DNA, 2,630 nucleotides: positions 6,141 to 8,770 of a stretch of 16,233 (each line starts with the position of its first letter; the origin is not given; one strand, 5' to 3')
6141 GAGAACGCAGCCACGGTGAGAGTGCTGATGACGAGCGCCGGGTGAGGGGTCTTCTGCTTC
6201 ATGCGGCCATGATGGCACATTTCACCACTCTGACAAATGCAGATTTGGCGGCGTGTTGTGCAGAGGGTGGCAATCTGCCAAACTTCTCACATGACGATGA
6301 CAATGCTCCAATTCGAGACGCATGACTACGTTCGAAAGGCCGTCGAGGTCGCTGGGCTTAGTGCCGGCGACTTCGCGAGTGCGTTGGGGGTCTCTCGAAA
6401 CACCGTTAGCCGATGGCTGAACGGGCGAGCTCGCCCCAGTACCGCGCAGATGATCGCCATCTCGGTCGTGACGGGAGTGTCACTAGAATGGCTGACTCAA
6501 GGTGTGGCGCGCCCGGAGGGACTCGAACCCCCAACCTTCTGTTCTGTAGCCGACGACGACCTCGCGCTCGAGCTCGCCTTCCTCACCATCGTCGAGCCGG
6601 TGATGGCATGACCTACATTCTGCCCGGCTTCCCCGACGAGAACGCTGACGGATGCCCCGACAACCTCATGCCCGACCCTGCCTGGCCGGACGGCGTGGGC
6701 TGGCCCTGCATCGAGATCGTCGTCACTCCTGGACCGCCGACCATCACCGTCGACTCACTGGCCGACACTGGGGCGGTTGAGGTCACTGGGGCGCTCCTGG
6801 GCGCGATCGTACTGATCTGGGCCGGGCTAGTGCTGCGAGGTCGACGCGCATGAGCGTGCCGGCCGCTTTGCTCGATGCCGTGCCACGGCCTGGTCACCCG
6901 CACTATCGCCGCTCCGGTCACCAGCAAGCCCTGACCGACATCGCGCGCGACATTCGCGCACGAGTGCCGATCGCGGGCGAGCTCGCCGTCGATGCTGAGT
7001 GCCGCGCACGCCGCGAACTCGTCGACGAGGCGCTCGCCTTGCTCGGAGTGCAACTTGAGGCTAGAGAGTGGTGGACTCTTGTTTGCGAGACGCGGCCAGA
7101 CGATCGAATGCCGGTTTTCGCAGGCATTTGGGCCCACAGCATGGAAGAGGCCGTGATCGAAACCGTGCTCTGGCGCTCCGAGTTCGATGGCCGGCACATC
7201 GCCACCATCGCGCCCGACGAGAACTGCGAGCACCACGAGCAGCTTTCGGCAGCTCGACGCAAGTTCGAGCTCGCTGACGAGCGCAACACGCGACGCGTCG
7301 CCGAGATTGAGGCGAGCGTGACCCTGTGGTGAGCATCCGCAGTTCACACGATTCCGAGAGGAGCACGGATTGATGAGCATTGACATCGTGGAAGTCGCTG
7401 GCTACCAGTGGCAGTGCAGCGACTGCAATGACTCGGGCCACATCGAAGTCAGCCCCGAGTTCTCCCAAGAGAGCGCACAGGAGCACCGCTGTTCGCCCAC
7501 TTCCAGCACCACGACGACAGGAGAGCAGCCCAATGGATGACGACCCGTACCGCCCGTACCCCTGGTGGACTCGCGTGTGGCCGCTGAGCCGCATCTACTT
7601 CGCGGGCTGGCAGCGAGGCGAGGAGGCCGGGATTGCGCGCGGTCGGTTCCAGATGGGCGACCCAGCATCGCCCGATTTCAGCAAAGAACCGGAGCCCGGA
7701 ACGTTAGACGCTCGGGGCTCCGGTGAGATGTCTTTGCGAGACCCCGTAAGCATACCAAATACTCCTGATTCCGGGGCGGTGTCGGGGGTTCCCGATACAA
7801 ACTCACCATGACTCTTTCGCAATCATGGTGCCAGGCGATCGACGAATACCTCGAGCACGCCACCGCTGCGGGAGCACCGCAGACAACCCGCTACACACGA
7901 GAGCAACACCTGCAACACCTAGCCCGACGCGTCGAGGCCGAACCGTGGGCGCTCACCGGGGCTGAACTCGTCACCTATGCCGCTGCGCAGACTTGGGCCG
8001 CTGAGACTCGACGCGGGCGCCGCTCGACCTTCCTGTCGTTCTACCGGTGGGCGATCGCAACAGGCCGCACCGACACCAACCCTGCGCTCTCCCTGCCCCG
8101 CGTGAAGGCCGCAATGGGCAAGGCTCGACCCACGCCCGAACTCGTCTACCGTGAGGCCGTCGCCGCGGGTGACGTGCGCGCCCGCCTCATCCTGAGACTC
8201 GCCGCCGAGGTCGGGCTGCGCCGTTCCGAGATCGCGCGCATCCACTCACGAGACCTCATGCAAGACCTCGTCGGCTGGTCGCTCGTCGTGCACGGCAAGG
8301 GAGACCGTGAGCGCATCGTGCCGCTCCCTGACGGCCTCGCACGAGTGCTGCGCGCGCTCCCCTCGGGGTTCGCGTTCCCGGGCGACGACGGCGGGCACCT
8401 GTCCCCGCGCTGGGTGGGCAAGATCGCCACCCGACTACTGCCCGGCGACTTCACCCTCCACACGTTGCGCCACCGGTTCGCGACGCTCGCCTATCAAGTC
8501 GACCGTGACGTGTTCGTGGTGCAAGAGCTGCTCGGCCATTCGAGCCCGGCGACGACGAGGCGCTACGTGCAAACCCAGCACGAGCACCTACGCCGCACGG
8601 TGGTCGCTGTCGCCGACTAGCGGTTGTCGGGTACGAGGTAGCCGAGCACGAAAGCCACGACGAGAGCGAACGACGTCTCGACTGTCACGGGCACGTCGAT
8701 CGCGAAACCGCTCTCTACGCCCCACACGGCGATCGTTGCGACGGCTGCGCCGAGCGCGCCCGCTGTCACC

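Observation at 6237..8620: attP (tRNA-Arg 3' fragment) embedded inside the repressor ORF: integration-dependent-immunity architecture in a 16-kb phage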

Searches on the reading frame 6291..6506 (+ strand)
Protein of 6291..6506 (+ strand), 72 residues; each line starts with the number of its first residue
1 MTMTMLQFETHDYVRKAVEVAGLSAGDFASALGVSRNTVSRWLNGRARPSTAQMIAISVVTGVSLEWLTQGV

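Call 21: find_related_loci(query=A3, collection=genome_contigs, flank=10000)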
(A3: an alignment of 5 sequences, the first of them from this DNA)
Query A3 (72 aa) in genome_contigs; peptide patterns used: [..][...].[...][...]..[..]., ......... (x = any residue, [..] = any of these).
37 stretches matched a pattern; 1 encode a relative of the query (tblastn E <= 1e-3); 1 distinct loci.
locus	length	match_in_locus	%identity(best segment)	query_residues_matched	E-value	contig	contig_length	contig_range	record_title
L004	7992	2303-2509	32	3-71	1e-7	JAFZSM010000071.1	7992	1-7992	MAG: Bacillota bacterium isolate RGIG8057 Water_buffalos_Rumen-1__c643857, whole genome shotgun sequence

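Call 22: find_related_loci(query=A3, collection=viral_contigs, flank=10000)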
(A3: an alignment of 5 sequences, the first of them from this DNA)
Query A3 (72 aa) in viral_contigs; peptide patterns used: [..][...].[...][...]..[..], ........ (x = any residue, [..] = any of these).
98 stretches matched a pattern; 13 encode a relative of the query (tblastn E <= 1e-3); 13 distinct loci.
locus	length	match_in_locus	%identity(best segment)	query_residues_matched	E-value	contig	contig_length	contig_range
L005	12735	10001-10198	47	6-71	5e-17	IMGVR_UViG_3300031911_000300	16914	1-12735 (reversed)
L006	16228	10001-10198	45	6-71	7e-17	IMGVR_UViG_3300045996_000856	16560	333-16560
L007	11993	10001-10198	45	6-71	1e-16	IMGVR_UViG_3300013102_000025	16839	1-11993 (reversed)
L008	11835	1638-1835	44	6-71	3e-16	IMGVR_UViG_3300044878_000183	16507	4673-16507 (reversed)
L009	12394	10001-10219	44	3-72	4e-14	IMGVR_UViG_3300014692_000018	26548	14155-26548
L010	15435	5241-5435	47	7-71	4e-14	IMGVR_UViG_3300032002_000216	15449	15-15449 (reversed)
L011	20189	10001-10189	44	8-70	3e-13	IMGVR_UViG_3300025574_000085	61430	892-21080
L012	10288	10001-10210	40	2-71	3e-12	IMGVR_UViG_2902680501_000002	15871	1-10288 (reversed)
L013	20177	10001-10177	41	14-72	8e-8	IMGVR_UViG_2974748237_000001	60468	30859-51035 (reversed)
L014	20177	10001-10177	39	14-72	2e-7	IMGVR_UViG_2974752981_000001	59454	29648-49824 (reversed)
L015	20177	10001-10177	39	14-72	3e-7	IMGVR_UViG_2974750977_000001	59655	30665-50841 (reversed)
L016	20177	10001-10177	39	14-72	3e-7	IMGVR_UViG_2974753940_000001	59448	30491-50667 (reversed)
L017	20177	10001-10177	39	14-72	2e-7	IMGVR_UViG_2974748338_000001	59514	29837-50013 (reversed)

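Call 26: find_related_loci(query=A3, collection=metagenome_contigs, flank=10000)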
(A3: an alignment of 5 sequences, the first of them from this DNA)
Query A3 (72 aa) in metagenome_contigs; peptide patterns used: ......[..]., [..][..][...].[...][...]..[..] (x = any residue, [..] = any of these).
143 stretches matched a pattern; 16 encode a relative of the query (tblastn E <= 1e-3); 16 distinct loci.
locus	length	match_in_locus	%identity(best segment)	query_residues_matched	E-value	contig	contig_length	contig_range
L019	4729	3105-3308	44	1-68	1e-15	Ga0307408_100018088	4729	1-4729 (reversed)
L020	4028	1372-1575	44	1-68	1e-15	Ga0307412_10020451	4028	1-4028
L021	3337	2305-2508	44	1-68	1e-15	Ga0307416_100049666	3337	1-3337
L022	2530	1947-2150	44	1-68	1e-15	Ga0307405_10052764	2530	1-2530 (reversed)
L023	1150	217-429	38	1-71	5e-15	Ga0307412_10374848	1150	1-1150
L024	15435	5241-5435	47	7-71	1e-14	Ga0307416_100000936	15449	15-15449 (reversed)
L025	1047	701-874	45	14-71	9e-13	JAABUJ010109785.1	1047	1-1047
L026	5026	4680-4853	43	14-71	3e-12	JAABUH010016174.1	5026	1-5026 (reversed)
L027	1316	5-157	47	21-71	3e-11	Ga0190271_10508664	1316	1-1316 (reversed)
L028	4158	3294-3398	49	14-48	1e-7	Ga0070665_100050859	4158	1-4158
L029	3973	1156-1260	49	14-48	1e-7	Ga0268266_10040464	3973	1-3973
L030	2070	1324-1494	37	14-70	2e-7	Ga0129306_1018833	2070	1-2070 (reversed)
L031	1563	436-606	37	14-70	2e-7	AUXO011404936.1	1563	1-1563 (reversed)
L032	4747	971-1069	45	14-46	8e-6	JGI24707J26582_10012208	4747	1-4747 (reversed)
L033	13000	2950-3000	71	29-45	7e-5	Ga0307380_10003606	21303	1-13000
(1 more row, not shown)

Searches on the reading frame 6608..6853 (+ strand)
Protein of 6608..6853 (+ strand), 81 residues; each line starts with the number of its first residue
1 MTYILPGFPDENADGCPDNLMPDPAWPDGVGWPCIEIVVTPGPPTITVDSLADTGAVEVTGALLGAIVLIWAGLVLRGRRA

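Call 7: search_protein_families(library=pfam, proteins=[window:6608-6853:+], max_evalue=0.01)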
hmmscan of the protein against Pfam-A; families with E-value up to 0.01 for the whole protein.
window:6608-6853:+ (81 aa): 0 families

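Call 51: search_protein_families(library=phrogs, proteins=[window:6608-6853:+], max_evalue=0.01)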
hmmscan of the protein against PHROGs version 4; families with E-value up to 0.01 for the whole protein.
window:6608-6853:+ (81 aa): 0 families

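Call 52: search_protein_families(library=padloc, proteins=[window:6608-6853:+], max_evalue=0.1)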
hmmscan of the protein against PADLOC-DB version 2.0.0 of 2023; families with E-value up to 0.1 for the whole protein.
window:6608-6853:+ (81 aa): 0 families

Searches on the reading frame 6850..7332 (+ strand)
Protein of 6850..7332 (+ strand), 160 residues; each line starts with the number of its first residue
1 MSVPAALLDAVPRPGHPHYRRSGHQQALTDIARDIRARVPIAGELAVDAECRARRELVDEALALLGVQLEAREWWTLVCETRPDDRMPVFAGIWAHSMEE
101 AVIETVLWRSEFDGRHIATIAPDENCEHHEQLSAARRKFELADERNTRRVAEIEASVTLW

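Call 7: search_protein_families(library=pfam, proteins=[window:6850-7332:+], max_evalue=0.01)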
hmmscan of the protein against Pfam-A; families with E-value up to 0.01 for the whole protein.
window:6850-7332:+ (160 aa): 0 families

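Call 51: search_protein_families(library=phrogs, proteins=[window:6850-7332:+], max_evalue=0.01)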
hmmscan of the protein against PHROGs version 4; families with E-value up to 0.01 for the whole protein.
window:6850-7332:+ (160 aa): 0 families

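Call 52: search_protein_families(library=padloc, proteins=[window:6850-7332:+], max_evalue=0.1)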
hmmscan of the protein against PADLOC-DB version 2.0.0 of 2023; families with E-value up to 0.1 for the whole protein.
window:6850-7332:+ (160 aa): 0 families

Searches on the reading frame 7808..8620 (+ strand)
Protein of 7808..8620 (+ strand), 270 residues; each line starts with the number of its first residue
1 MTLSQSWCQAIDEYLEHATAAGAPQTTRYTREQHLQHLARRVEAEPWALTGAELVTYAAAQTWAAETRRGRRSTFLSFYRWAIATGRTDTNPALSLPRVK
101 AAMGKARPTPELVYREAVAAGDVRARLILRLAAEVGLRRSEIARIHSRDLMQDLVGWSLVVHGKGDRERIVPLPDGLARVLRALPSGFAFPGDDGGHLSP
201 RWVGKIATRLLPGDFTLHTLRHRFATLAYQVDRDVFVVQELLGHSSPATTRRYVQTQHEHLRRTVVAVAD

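Call 7: search_protein_families(library=pfam, proteins=[window:7808-8620:+], max_evalue=0.01)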
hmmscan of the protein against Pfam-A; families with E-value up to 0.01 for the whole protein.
window:7808-8620:+ (270 aa): 1 family
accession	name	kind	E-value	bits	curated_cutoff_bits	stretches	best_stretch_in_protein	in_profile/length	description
PF00589.27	Phage_integrase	-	2.1e-19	70.4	27.1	1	120-259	19-171/172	Phage integrase family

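Call 13: find_encoding_contigs(protein=window:7808-8620:+, flank=10000, max_places=10)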
Protein window:7808-8620:+ (270 aa): 1 contig read that carries it; 1 place shown.
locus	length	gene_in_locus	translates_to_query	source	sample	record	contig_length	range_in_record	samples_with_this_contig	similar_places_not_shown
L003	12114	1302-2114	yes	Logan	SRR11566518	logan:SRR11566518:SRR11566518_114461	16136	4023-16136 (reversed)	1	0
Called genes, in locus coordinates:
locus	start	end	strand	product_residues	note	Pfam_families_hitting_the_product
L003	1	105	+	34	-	?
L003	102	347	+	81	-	-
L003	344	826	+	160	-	-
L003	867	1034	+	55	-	-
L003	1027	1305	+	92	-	-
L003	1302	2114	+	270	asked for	PF00589:Phage_integrase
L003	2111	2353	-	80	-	-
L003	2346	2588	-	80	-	-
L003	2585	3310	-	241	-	PF01551:Peptidase_M23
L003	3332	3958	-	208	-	-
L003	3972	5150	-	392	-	-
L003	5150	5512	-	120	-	-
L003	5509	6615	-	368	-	-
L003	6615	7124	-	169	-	-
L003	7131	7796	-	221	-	PF01833:TIG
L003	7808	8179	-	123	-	-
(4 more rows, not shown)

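Call 23: find_related_loci(query=window:7808-8620:+, collection=viral_contigs, flank=10000)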
Query window:7808-8620:+ (270 aa) in viral_contigs; peptide patterns used: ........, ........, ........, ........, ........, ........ (x = any residue, [..] = any of these).
11 stretches matched a pattern; 1 encode a relative of the query (tblastn E <= 1e-3); 1 distinct loci.
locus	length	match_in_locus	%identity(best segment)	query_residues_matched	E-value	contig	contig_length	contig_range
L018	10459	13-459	61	107-254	3e-55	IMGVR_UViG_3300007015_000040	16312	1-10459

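Call 36: search_dna_similar(query=window:7808-8620:+, collection=phages, mode=protein, max_rows=25)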
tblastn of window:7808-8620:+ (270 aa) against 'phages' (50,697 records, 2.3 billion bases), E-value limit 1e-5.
Records with a match: 537; places in all: 537; records where one place covers at least 80% of the query: 346.
Best place of each record, by identity: <60% 537.
By first word of the organism name: Mycobacterium 293; Gordonia 133; Bacteriophage 21; Polaribacter 19; Arthrobacter 14; Thermus 13; Listeria 9; Rhodococcus 4; Bacillus 4; Streptococcus 4; and 16 more.
By host as written in the record: Mycobacterium smegmatis mc2 155 167; Gordonia terrae 3612 107; Mycobacterium smegmatis mc#155 39; - 29; Polaribacter sp. HaHaR_3_91 11; Mycobacterium smegmatis mc2155 10; Mycobacterium tuberculosis; Mycobacterium smegmatis 9; Listeria monocytogenes 9; and 85 more.
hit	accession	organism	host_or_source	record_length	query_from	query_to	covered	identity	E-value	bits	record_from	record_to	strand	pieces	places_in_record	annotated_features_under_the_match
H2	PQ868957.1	Curtobacterium phage Barebow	Curtobacterium flaccumfaciens NRRL ...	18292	2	269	99%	56.9%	1e-86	286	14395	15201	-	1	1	18: tyrosine integrase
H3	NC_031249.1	Gordonia phage UmaThurman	Gordonia terrae 3612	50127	2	269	99%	46.9%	1e-70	241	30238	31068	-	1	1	35: tyrosine integrase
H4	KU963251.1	Gordonia phage UmaThurman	Gordonia terrae 3612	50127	2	269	99%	46.9%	1e-70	241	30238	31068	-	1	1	35: tyrosine integrase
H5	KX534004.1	Mycobacterium phage Sneeze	Mycobacterium smegmatis mc2 155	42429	5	270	99%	47.1%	1e-68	235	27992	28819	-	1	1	integrase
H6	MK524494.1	Mycobacterium phage Rabbs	Mycobacterium smegmatis mc#155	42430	5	270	99%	47.1%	1e-68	235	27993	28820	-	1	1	32: integrase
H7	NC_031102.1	Mycobacterium phage Sneeze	Mycobacterium smegmatis mc2 155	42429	5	270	99%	47.1%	1e-68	235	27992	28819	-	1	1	integrase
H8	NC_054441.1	Mycobacterium phage Rabbs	Mycobacterium smegmatis mc#155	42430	5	270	99%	47.1%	1e-68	235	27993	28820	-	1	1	32: integrase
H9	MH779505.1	Mycobacterium phage Grizzly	Mycobacterium smegmatis mc#155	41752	5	270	99%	46.4%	2e-69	237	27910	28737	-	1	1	32: integrase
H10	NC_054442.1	Mycobacterium phage Grizzly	Mycobacterium smegmatis mc#155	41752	5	270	99%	46.4%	2e-69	237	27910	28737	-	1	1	32: integrase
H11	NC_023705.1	Mycobacterium phage Liefie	Mycobacterium smegmatis mc2 155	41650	5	270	99%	46.4%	1e-68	235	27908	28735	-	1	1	32: integrase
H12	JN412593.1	Mycobacterium phage Liefie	Mycobacterium smegmatis mc2 155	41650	5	270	99%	46.4%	1e-68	235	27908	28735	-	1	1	32: integrase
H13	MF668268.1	Mycobacterium phage Aroostook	Mycobacterium smegmatis mc2 155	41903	5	270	99%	46.4%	1e-68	235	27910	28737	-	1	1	integrase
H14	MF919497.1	Mycobacterium phage Chance64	Mycobacterium smegmatis mc2 155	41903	5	270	99%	46.4%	1e-68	235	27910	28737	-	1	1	integrase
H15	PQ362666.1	Mycobacterium phage ECartman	Mycobacterium smegmatis mc2 155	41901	5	270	99%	46.4%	1e-68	235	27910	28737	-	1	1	32: tyrosine integrase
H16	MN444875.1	Mycobacterium phage Jonghyun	Mycobacterium smegmatis mc2155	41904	5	270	99%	46.4%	1e-68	235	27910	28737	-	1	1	32: tyrosine integrase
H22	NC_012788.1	Mycobacterium phage Angel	Mycobacterium smegmatis mc2 155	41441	5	270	99%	46.4%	2e-68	234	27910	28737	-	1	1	32: integrase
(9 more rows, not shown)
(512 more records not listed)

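Call 37: get_annotated_region(hit=H22, flank=2000)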
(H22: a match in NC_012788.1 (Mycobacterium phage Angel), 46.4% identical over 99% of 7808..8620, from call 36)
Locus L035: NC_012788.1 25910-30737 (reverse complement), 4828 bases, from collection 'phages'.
description: Mycobacterium phage Angel, complete genome.
organism: Mycobacterium phage Angel (NCBI taxid 649688)
taxonomy: Viruses; Duplodnaviria; Heunggongvirae; Uroviricota; Caudoviricetes; Gclasvirinae; Liefievirus; Mycobacterium virus Halo
host: Mycobacterium smegmatis mc2 155; source: soil; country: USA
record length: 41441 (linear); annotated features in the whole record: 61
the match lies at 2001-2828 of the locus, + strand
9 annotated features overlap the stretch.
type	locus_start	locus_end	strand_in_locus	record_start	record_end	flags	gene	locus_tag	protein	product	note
CDS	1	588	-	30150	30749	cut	36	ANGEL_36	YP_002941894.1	hypothetical protein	gp36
CDS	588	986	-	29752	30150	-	35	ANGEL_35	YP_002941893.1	hypothetical protein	gp35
CDS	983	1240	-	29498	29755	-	34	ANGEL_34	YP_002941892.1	recombination directionality factor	gp34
CDS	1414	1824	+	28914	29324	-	33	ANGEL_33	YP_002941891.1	transcriptional repressor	gp33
CDS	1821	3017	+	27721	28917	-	32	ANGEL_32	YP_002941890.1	integrase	gp32; Tyr integrase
CDS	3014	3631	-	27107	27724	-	31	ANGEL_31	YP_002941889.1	hypothetical protein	gp31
CDS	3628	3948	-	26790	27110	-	30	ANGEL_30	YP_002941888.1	hypothetical protein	gp30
CDS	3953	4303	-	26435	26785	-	29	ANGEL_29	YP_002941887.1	holin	gp29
CDS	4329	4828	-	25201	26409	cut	28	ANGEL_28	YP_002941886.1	lysin B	gp28; LysB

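Call 38: get_annotated_region(hit=H3, flank=2000)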
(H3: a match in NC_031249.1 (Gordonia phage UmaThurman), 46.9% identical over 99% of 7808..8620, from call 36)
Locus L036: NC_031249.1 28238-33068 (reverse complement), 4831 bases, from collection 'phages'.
description: Gordonia phage UmaThurman, complete genome.
organism: Gordonia phage UmaThurman (NCBI taxid 1821563)
taxonomy: Viruses; Duplodnaviria; Heunggongvirae; Uroviricota; Caudoviricetes; Jujuvirus
host: Gordonia terrae 3612; source: soil; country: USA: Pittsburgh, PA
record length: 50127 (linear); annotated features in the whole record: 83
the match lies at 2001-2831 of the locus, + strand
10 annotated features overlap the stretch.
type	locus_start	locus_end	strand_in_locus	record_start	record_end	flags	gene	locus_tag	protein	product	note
CDS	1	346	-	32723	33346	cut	39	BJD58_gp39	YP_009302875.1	hypothetical protein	-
CDS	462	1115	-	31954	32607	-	38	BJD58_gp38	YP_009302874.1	hypothetical protein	-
CDS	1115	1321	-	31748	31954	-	37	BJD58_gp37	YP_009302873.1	helix-turn-helix DNA binding protein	excise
CDS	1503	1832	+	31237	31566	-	36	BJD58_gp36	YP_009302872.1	transcriptional repressor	immunity repressor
CDS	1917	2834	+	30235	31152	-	35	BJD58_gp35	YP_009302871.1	tyrosine integrase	integrase (Y-Int)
CDS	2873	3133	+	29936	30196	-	34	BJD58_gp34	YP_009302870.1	hypothetical protein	-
CDS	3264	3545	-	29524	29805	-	33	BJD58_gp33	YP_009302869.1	hypothetical protein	-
CDS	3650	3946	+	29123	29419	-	32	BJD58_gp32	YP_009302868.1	hypothetical protein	-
CDS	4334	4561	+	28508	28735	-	31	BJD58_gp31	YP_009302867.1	hypothetical protein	-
CDS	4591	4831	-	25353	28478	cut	30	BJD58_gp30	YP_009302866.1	minor tail protein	-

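Call 51: search_protein_families(library=phrogs, proteins=[window:7808-8620:+], max_evalue=0.01)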
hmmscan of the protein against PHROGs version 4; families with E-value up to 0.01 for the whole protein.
window:7808-8620:+ (270 aa): 4 families
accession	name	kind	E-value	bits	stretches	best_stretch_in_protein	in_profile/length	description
phrog_1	-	integration and excision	7.2e-37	128.9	1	9-265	168-444/611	integrase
phrog_216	-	integration and excision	1e-31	111.1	1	67-264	14-232/301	integrase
phrog_7269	-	integration and excision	1.4e-07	32.3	1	209-265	22-78/89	integrase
phrog_7685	-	integration and excision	0.0024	18.4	1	213-255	179-222/240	integrase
